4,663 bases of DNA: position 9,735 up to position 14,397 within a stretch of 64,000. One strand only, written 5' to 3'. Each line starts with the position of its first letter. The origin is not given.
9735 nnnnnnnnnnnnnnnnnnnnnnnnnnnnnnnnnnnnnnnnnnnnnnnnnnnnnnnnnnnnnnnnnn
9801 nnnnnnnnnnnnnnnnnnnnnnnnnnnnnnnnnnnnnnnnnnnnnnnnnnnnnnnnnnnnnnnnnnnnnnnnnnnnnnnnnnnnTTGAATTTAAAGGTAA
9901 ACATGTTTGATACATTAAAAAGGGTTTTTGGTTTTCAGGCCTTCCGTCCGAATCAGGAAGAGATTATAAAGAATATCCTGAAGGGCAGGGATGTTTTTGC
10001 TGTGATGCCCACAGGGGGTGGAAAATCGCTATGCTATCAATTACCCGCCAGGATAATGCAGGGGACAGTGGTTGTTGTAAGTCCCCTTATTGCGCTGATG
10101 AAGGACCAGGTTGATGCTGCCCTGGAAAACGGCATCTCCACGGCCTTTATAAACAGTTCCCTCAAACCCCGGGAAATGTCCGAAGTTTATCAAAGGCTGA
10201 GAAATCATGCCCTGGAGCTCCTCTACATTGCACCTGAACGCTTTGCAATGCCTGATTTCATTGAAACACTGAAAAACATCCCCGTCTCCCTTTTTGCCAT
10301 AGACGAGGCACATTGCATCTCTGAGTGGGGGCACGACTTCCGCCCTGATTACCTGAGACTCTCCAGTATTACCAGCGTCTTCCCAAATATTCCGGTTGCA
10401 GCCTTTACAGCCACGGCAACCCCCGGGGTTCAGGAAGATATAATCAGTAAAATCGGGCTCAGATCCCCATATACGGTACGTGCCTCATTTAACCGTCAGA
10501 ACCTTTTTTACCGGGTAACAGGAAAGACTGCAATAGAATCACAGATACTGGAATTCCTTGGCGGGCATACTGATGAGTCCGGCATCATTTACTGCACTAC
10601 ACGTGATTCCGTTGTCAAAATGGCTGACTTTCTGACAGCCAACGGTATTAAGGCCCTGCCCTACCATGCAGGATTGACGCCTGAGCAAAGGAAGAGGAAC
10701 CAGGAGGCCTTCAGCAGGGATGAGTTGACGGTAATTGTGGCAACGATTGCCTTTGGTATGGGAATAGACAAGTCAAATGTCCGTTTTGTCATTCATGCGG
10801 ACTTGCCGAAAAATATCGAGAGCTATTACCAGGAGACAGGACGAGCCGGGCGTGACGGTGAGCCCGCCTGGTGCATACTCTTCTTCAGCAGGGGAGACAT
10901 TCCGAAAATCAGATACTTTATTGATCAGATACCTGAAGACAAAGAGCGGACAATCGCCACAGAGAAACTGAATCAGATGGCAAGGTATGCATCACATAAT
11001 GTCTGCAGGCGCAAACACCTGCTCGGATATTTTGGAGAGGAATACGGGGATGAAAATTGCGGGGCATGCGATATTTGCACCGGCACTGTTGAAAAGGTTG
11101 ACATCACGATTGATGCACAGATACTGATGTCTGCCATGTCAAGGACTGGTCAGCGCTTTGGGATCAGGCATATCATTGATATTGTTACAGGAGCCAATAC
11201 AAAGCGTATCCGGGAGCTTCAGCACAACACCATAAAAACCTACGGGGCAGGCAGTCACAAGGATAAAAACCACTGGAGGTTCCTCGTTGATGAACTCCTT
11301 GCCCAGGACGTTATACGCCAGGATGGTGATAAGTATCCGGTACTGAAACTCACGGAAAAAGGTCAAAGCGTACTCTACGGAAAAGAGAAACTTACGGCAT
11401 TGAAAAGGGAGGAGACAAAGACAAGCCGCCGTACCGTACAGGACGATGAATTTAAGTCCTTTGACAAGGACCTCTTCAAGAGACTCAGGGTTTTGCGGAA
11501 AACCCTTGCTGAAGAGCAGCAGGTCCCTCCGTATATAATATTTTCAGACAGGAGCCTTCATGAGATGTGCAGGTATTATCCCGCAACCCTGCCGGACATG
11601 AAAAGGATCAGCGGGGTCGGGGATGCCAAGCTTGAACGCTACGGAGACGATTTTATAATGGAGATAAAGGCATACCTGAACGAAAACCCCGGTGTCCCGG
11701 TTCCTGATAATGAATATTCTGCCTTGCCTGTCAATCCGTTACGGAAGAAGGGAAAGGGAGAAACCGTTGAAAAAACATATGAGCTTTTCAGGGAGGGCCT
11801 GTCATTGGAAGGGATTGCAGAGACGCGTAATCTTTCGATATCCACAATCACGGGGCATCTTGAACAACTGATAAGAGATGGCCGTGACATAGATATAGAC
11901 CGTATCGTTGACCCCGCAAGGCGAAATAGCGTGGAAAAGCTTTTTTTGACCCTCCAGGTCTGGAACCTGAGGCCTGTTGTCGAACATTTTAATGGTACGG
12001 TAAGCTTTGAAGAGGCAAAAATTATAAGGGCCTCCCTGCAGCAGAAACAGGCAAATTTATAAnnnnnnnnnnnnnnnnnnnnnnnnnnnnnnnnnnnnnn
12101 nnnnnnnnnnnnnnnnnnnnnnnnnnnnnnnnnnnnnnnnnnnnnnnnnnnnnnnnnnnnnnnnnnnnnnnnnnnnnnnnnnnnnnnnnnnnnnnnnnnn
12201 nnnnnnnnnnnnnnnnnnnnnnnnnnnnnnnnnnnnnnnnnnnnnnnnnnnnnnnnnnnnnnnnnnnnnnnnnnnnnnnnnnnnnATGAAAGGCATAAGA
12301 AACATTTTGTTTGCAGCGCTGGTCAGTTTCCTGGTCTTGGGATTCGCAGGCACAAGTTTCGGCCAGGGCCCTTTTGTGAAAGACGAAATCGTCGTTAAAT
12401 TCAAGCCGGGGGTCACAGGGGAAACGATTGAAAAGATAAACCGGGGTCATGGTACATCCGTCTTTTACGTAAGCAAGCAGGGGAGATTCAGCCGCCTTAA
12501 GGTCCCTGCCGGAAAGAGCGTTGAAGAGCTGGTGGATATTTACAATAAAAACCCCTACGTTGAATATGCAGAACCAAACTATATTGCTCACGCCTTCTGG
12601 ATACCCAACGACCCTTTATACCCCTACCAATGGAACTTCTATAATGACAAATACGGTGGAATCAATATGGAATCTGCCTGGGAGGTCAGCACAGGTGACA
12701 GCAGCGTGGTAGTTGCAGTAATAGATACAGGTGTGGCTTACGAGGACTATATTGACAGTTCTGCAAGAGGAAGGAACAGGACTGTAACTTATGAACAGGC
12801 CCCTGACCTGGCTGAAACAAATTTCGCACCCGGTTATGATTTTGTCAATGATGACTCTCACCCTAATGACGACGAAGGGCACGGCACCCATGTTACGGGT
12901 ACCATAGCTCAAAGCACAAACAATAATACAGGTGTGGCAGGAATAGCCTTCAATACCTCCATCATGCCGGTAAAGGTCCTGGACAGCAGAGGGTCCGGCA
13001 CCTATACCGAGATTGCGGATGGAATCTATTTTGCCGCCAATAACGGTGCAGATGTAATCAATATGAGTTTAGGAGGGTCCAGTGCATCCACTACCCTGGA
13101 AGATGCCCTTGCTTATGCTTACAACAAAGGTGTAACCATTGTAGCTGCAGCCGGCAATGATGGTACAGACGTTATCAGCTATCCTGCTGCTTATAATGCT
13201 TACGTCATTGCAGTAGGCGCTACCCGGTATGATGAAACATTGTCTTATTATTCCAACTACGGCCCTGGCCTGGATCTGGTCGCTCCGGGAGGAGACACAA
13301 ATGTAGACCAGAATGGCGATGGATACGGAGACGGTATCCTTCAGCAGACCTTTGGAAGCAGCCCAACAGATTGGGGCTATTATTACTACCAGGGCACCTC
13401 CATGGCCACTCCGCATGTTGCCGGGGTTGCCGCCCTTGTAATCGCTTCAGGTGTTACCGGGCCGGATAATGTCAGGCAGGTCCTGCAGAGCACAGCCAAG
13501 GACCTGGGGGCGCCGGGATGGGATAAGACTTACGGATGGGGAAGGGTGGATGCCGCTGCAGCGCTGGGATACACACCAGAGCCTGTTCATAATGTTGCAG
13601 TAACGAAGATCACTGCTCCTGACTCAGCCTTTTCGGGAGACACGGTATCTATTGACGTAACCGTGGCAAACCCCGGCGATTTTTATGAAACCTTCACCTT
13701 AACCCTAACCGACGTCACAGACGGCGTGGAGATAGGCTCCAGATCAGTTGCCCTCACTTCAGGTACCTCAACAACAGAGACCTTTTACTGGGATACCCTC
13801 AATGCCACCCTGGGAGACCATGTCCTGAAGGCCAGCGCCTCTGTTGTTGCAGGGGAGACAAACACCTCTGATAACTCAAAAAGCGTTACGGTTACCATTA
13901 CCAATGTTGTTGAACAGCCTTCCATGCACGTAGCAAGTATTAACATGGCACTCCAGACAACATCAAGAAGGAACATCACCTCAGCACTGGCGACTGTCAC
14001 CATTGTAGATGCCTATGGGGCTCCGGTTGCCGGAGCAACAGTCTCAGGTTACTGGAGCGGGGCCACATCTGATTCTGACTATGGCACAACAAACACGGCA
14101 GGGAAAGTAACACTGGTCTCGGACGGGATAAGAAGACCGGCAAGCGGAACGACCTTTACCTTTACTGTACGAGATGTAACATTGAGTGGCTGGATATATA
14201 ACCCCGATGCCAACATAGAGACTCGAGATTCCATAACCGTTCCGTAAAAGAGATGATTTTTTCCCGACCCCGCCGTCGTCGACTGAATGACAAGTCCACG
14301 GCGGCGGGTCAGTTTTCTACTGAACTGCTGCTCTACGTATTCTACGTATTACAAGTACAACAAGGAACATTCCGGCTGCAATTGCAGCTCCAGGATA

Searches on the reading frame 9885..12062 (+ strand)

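Call 16: search_protein_families(library=ncbifam, proteins=[window:9885-12062:+], max_evalue=0.01)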
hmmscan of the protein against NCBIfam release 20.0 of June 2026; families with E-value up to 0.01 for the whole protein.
window:9885-12062:+ (725 aa): 31 families (the best 25 are shown)
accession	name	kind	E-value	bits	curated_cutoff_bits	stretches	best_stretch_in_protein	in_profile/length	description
TIGR01389.1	recQ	equivalog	2.3e-225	749.6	640.2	1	8-597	2-591/591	DNA helicase RecQ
NF008279.0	PRK11057.1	equivalog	2.8e-198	660.2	1015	1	5-600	11-605/608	ATP-dependent DNA helicase RecQ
TIGR00614.1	recQ_fam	subfamily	3.7e-155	517.3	219.8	1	10-458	2-469/470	RecQ family ATP-dependent DNA helicase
NF041063.1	DpdF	equivalog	1.4e-56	192.6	550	1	10-340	130-488/813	protein DpdF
NF008744.0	PRK11776.1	equivalog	4e-21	75.1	524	1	205-367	218-375/460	ATP-dependent RNA helicase DbpA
NF053631.1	RNA_helic_CshA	equivalog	2.6e-19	69.4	646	1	221-353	228-359/434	degradosome RNA helicase CshA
NF008394.0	PRK11192.1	equivalog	5e-18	65.1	507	2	223-338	240-355/441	ATP-dependent RNA helicase SrmB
NF053636.1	DDHlcsCsdAPsy1082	equivalog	7.1e-16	57.8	890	1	231-365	244-374/512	DEAD/DEAH box helicase CsdA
NF053711.1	RNA_heli_RhlE1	exception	9.8e-16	57.5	750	2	225-327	239-341/434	RNA helicase RhlE1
NF008642.0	PRK11634.1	equivalog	1.1e-13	50.5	989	2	206-335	222-350/628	DEAD/DEAH family ATP-dependent RNA helicase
TIGR03817.1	DECH_helic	hypoth_equivalog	1.5e-13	50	874.1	1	256-333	305-382/742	helicase/secretion neighborhood putative DEAH-box helicase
TIGR04121.1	DEXH_lig_assoc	equivalog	1.1e-12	46.6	850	1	21-323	15-345/804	ligase-associated DNA damage response DEXH box helicase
NF002340.1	PRK01297.1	equivalog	1.8e-12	46.8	564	1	229-338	248-357/372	ATP-dependent RNA helicase RhlB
NF003419.0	PRK04837.1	equivalog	2.8e-10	39.5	588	1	228-333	254-359/424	ATP-dependent RNA helicase RhlB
NF007882.0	PRK10590.1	equivalog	3.2e-10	39.6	743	1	230-324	245-339/456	ATP-dependent RNA helicase RhlE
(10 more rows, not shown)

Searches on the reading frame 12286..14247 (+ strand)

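Call 27: search_protein_families(library=ncbifam, proteins=[window:12286-14247:+], max_evalue=1e-25)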
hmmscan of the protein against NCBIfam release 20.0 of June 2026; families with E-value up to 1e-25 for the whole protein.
window:12286-14247:+ (653 aa): 2 families
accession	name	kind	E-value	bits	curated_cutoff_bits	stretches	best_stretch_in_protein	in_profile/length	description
TIGR03921.1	T7SS_mycosin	equivalog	6.1e-59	199.9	278.75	1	127-447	2-305/353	type VII secretion-associated serine protease mycosin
NF033595.1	denti_PrtP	equivalog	3.1e-38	131.8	300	0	258-510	342-577/606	dentilisin complex serine proteinase subunit PrtP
